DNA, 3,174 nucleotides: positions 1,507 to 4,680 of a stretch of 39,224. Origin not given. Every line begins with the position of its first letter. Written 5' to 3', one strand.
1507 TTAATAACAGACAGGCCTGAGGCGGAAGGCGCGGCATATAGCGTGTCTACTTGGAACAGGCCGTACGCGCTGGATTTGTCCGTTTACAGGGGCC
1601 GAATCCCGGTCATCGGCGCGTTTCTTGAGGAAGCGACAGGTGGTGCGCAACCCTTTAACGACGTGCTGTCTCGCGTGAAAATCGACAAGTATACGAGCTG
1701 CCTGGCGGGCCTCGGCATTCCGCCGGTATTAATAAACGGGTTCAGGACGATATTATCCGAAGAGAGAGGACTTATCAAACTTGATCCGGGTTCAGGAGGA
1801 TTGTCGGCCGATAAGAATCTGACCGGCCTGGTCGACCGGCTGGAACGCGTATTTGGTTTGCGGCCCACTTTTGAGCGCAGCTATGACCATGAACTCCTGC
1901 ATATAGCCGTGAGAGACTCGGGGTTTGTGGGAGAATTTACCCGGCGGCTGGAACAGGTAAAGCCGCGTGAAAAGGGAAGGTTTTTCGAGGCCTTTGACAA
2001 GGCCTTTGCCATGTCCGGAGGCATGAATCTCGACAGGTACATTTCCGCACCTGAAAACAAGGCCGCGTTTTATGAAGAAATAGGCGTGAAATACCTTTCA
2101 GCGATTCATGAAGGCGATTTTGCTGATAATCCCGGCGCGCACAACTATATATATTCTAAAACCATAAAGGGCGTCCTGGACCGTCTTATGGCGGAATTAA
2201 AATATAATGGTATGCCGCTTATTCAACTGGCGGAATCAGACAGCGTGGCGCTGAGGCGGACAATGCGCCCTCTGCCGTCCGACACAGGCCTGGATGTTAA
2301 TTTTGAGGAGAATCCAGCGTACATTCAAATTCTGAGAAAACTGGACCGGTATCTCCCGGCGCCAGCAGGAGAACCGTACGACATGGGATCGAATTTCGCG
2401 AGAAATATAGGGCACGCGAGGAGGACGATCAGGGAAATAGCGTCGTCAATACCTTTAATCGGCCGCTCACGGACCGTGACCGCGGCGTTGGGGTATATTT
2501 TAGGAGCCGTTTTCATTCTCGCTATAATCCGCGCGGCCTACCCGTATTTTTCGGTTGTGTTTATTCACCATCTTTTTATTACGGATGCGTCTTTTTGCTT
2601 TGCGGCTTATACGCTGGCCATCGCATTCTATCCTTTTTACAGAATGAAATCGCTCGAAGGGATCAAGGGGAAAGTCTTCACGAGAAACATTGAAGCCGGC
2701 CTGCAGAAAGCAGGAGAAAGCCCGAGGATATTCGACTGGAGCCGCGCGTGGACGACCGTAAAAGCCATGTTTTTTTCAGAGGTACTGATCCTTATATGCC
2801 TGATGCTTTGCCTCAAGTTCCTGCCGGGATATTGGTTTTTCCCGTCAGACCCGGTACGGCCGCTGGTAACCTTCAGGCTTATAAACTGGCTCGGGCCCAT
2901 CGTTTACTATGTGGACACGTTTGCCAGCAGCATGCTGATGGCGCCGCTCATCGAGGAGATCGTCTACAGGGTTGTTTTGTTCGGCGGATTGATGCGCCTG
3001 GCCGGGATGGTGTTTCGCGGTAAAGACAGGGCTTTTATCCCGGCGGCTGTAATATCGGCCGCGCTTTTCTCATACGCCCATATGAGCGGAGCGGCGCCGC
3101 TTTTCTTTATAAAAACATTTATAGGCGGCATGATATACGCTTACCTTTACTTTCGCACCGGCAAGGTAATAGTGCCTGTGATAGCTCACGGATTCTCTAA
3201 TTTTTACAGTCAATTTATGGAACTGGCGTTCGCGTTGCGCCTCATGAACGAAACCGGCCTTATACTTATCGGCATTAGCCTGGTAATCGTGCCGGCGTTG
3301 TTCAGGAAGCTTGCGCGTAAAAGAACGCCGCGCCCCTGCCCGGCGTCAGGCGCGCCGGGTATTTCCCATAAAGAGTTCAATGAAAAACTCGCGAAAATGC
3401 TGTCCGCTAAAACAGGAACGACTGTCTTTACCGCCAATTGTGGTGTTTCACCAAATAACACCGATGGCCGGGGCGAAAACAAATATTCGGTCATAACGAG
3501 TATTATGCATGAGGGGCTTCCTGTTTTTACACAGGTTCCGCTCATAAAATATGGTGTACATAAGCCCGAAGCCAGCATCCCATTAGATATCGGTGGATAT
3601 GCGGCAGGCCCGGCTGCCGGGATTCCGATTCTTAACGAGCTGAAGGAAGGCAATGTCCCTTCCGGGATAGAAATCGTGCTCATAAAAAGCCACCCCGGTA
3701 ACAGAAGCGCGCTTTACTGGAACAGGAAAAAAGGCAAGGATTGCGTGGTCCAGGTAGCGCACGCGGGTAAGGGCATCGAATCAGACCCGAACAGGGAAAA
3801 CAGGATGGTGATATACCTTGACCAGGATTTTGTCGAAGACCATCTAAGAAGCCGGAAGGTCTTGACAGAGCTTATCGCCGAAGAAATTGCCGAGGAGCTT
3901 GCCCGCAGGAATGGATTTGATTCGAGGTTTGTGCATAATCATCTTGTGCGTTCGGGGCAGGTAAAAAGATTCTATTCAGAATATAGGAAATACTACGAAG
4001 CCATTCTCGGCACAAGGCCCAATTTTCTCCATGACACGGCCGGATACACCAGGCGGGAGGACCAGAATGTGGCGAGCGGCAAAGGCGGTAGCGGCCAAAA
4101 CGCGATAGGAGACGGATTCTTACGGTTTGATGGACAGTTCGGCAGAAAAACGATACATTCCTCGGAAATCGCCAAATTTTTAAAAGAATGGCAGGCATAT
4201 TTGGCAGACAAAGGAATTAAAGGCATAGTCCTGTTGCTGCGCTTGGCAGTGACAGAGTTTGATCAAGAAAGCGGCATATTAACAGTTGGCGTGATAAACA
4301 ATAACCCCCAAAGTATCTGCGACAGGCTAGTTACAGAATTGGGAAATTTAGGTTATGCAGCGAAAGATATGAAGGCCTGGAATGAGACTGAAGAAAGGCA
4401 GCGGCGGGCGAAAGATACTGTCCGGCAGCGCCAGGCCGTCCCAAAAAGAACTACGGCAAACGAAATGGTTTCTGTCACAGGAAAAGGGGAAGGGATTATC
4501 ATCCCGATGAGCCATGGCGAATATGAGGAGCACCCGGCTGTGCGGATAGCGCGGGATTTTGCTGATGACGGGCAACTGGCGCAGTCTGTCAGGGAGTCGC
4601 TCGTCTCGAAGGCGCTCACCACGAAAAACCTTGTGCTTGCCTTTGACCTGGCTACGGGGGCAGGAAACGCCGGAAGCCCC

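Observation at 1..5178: Giant orphan membrane protein with a CPBP/Abi protease core buried between ~800 aa and ~620 aa of unrecognisable sequence, plus a separate HExxH motif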

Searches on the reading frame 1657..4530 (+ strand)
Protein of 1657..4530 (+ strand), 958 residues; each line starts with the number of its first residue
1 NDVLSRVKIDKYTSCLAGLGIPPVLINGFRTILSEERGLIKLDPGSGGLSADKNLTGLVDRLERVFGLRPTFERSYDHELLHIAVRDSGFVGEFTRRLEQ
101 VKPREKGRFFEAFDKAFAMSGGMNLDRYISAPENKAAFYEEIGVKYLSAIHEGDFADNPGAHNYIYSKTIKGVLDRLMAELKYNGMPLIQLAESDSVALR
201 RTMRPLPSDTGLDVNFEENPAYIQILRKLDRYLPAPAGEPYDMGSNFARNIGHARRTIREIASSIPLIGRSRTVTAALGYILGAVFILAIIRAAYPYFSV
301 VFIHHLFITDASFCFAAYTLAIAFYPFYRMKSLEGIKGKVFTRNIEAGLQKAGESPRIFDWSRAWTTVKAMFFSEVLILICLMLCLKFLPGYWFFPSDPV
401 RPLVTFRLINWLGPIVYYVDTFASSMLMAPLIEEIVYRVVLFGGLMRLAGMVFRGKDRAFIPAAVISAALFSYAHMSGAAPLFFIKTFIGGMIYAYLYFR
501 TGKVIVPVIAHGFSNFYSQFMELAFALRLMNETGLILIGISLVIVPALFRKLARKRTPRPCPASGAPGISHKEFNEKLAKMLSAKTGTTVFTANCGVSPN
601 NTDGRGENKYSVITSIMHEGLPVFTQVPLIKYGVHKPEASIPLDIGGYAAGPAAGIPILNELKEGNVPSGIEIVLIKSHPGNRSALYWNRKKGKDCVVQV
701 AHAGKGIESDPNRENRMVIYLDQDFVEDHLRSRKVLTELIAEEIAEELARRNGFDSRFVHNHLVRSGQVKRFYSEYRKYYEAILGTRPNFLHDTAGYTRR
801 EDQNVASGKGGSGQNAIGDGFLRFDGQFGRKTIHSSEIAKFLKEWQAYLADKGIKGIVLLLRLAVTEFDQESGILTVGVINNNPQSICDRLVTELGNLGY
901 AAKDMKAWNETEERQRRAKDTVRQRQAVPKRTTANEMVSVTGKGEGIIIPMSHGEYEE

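Call 78: predict_structure(alignment_id=A11)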
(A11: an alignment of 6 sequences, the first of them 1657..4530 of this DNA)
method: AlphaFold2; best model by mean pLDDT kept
length: 958 residues; sequences in the alignment: 6
mean_pLDDT: 50.6   pTM: 0.34
mean pLDDT of the five models: 50.6, 46.8, 45.1, 43.5, 43.2
residues with pLDDT >= 90: 9; 70-90: 134; 50-70: 213; < 50: 602
segments of 3 or more residues with pLDDT < 50: 1-6, 39-53, 66-89, 118-133, 157-161, 180-341, 343-345, 348-377, 379-384, 386-397, 399-483, 497-500, 502-570, 662-664, 681-697, 783-786, 788-839, 851-861, 863-885, 901-903, 926-958
pLDDT, mean of each block of 10 residues (from residue 1): 49 63 66 59 41 51 50 36 42 65 61 51 41 53 55 50 52 52 43 43 41 40 45 36 39 43 41 44 47 42 38 39 36 37 49 45 45 45 45 44 45 42 37 42 44 42 44 43 49 50 42 40 45 42 40 33 33 61 73 69 80 82 87 77 79 54 61 75 44 46 69 76 83 89 87 80 82 73 49 43 38 25 25 39 52 47 43 35 47 54 52 64 48 30 31 30
secondary structure, 60 per line:
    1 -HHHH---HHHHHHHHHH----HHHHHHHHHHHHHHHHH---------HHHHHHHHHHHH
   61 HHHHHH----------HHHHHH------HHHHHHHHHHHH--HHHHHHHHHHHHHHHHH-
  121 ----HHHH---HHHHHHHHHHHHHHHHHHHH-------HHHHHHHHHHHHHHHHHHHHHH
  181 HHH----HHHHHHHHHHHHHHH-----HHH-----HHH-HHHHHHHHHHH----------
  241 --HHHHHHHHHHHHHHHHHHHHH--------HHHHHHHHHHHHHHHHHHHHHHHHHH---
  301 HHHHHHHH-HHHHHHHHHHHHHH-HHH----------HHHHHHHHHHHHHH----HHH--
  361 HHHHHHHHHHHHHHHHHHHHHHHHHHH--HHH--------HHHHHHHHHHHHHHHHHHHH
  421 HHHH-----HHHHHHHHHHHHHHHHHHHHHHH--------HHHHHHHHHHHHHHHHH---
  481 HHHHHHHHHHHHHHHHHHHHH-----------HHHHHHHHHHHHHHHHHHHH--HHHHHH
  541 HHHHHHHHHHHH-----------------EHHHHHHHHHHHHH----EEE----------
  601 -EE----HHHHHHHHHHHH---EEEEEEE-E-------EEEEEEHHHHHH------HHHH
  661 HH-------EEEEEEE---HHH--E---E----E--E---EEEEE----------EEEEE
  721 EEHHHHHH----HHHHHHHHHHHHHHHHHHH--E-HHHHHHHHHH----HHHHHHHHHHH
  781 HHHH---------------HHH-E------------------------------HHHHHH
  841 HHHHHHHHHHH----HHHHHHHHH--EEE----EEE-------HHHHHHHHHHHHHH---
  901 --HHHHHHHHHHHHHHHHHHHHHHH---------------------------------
elements in order (helices of 4 or more, strands of 3 or more residues): H2-5 H9-18 H23-39 H49-66 H77-82 H89-100 H103-119 H125-128 H132-151 H159-183 H188-202 H220-230 H243-263 H272-297 H301-308 H310-323 H338-351 H361-387 H401-424 H430-452 H461-477 H481-501 H513-532 H535-552 H571-583 E588-590 H608-619 E623-629 E639-644 H645-650 H657-662 E670-676 E701-705 E716-722 H723-728 H733-751 H756-765 H770-784 H835-851 H856-864 E867-869 E874-876 H884-897 H903-925

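Call 81: fold_search(model_id=the predicted structure, library=pdb)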
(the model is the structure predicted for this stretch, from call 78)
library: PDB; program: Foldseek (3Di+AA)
matches with E <= 10: 54; with E <= 0.001: 0
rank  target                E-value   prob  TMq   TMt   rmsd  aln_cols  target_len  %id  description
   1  6yo8_C                1.5e+00  0.13  0.08  0.24  19.1       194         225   11  Binary complex of 14-3-3 zeta with Glucocorticoid Receptor (GR) pT524 peptide (released 2021-03-24)
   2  4ckt_B                1.5e+00  0.06  0.05  0.23   8.3        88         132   15  PIH1 N-terminal domain (released 2014-05-14)
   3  7ynd_C                1.6e+00  0.11  0.09  0.14  18.8       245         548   11  Cryo-EM structure of Cas7-11-crRNA-Csx29 ternary complex (released 2023-02-01)
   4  8bdu_A                1.9e+00  0.08  0.05  0.24   7.7        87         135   15  H33 variant of DoBi scaffold based on PIH1D1 N-terminal domain (released 2023-08-16)
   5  9fqr_I3               2.2e+00  0.02  0.07  0.06  40.2       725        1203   11  96-nm repeat of axonemal doublet microtubules from bovine sperm (released 2025-03-26)
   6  8tta_D                2.3e+00  0.07  0.07  0.17  18.5       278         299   11  Structure of retromer VPS29-VPS35 (483-796) complexed with Fam21A repeat 21 (1328-1341) (released 2024-08-21)
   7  6u1s_A                2.3e+00  0.05  0.07  0.15  24.7       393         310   13  Cryo-EM structure of a de novo designed 16-helix transmembrane nanopore, TMHC8_R. (released 2020-08-19)
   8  9d5n_CE               3.2e+00  0.02  0.05  0.10  41.0       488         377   13  48-nm doublet microtubule from Trichomonas vaginalis strain G3 (released 2025-05-14)
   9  8bdu_B                3.4e+00  0.06  0.05  0.25   9.0        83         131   14  H33 variant of DoBi scaffold based on PIH1D1 N-terminal domain (released 2023-08-16)
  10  9a5m_A                3.4e+00  0.02  0.05  0.09  19.9       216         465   10  Integrative model of YDJA-YDIS by crosslinking MS and deep learning (released 2024-09-18)
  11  6yba_D                3.4e+00  0.01  0.05  0.05  13.1       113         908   17  HAdV-F41 Capsid (released 2021-03-10)
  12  9i05_Xh               3.8e+00  0.03  0.06  0.10  17.8       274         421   15  Cryo-EM structure of the large subunit of the mitochondrial ribosome from Toxoplasma gondii (released 2025-06-11)
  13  7b5s_C                4.0e+00  0.04  0.08  0.10  21.1       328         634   11  Ubiquitin ligation to F-box protein substrates by SCF-RBR E3-E3 super-assembly: CUL1-RBX1-ARIH1 Ariadne. Transition St (released 2021-02-10)
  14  3iib                  4.2e+00  0.01  0.05  0.09  21.4       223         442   10  Crystal structure of Peptidase M28 precursor (YP_926796.1) from SHEWANELLA AMAZONENSIS SB2B at 1.70 A resolution (released 2009-08-25)
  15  9y6s_7C               4.5e+00  0.01  0.07  0.03  35.4       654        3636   12  96-nm repeat of the Leishmania tarentolae doublet microtubule (released 2025-12-17)
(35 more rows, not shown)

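Call 82: search_protein_families(library=pfam, alignment_id=A11, max_evalue=5)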
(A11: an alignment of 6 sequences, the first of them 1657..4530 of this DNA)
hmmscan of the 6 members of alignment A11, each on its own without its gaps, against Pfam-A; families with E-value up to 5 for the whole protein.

A. member 1, window:1657-4530:+ (958 aa): 2 families
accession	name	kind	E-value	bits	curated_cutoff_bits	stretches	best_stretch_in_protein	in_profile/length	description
PF02517.21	Rce1-like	-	8.3e-17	61.7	22.4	1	422-516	8-92/93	Type II CAAX prenyl endopeptidase Rce1-like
PF08157.16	NUC129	-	0.22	12.3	25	1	900-943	1-46/63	NUC129 domain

B. families by the number of members that match (of 6 scanned): 3 families
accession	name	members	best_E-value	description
PF17273.7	DUF5338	2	0.06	Family of unknown function (DUF5338)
PF02517.21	Rce1-like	1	8.3e-17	Type II CAAX prenyl endopeptidase Rce1-like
PF08157.16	NUC129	1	0.22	NUC129 domain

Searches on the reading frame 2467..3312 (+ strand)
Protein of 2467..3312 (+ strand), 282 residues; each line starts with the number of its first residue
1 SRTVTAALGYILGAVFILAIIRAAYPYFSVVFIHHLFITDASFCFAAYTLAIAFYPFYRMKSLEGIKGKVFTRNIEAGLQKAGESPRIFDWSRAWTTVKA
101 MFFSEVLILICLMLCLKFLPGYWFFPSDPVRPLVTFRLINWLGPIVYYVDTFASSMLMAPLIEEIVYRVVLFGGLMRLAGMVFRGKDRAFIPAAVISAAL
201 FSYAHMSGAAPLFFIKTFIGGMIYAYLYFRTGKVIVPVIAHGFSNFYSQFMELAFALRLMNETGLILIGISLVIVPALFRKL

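Call 17: search_protein_families(library=ncbifam, proteins=[window:2467-3312:+], max_evalue=1)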
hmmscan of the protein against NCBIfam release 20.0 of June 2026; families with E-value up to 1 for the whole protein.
window:2467-3312:+ (282 aa): 11 families
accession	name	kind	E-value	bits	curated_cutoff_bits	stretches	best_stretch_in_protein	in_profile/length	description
NF046050.1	CPBP_fam_MroQ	equivalog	3.5e-13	49.5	270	1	158-256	136-228/243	intramembrane glutamic endopeptidase MroQ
NF033192.3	CPBP_JDVT_MrtJ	equivalog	5.1e-11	43.1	75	1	156-247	5-94/98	JDVT-CTERM system glutamic-type intramembrane protease MrtJ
NF040914.1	Mrt_core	domain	1.5e-08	34.6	100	1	152-252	4-105/108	myxosortase family intramembrane protease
NF047635.1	CPBP_Sphingo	equivalog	3.8e-07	29.8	225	1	149-249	128-235/237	CPBP family intramembrane glutamic endopeptidase, BDIM_20840 family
NF041647.1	ABC_perm_CPBP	equivalog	3.8e-07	29.2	435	1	163-249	557-631/636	ABC transporter permease subunit/CPBP intramembrane protease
TIGR03008.1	pepcterm_CAAX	equivalog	9.6e-07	28.9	81.05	1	153-245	121-206/222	CAAX prenyl protease-related protein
NF040594.1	CPBP_fam_MrtC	equivalog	7.1e-06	25.9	195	1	110-252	80-219/221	myxosortase MrtC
NF040589.1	CPBP_Synerg_MrtS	equivalog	2.3e-05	24.6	130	1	149-248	73-163/170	Synerg-CTERM system glutamic-type intramembrane protease MrtS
NF040915.1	CPBP_fam_MrtZ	exception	4.4e-05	23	325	1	149-249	165-265/275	myxosortase MrtZ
NF040674.1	CPBP_fam_MrtP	equivalog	0.0011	18.5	250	1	152-254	249-352/354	myxosortase MrtP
NF040593.1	CPBP_fam_MrtX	exception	0.0034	17.2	180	1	155-255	137-236/238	myxosortase MrtX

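Call 74: search_solved_structures(query=window:2467-3312:+, max_evalue=10, show_alignments=2)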
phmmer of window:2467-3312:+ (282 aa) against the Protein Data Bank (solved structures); distinct sequences matched with E-value up to 10: 0.
